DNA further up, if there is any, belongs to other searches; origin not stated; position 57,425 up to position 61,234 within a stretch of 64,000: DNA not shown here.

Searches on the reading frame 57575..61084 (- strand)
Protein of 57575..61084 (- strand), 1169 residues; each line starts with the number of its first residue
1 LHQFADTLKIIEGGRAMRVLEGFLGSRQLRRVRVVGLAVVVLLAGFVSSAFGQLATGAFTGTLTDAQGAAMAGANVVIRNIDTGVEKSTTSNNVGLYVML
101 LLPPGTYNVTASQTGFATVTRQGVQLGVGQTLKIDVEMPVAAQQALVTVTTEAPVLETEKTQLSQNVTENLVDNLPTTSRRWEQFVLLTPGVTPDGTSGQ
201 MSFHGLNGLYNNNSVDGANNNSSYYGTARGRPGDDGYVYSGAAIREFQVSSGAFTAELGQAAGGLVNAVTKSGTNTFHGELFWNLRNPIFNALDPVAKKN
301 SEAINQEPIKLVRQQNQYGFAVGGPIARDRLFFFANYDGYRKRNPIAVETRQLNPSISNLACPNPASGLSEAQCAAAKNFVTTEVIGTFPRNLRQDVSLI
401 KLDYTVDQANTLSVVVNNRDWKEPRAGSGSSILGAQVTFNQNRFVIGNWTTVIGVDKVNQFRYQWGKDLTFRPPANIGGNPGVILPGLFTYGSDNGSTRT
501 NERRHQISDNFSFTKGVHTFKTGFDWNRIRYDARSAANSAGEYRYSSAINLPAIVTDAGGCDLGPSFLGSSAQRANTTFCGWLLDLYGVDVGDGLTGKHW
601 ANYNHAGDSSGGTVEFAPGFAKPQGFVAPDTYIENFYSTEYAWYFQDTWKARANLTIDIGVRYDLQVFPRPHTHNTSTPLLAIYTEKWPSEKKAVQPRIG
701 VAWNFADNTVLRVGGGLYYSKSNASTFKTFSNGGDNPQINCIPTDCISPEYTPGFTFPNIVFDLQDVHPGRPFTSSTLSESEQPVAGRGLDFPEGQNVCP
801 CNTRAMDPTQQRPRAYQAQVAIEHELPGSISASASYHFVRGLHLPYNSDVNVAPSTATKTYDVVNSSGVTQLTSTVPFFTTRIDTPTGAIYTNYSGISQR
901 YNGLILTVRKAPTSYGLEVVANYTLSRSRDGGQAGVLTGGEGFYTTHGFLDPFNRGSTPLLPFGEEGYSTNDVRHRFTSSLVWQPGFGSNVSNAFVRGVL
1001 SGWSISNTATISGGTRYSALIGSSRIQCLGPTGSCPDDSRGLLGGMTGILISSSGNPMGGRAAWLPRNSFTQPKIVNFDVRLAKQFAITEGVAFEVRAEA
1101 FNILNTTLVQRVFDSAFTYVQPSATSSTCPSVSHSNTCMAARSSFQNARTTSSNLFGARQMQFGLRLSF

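Call 37: search_protein_families(library=pfam, proteins=[window:57575-61084:-], max_evalue=0.00001)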
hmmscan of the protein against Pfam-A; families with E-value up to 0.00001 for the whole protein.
window:57575-61084:- (1169 aa): 3 families
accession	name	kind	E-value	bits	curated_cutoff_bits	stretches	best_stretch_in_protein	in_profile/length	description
PF25183.1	OMP_b-brl_4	-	1.1e-96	325.5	30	1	269-1116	1-817/838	Outer membrane beta barrel domain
PF13620.12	CarboxypepD_reg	-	9.7e-20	71.2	32.3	1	60-138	3-81/82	Carboxypeptidase regulatory-like domain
PF00593.30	TonB_dep_Rec_b-barrel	-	4.8e-09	37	27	1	456-728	12-251/436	TonB dependent receptor-like, beta-barrel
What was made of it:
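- On Slam-dependent TbpB-like surface lipoproteins (TbpB_B_D PF01298 / FHBP_C PF08794 barrel): The nearest is the CarboxypepD_reg-type receptor at 57575-61084 (call 37).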
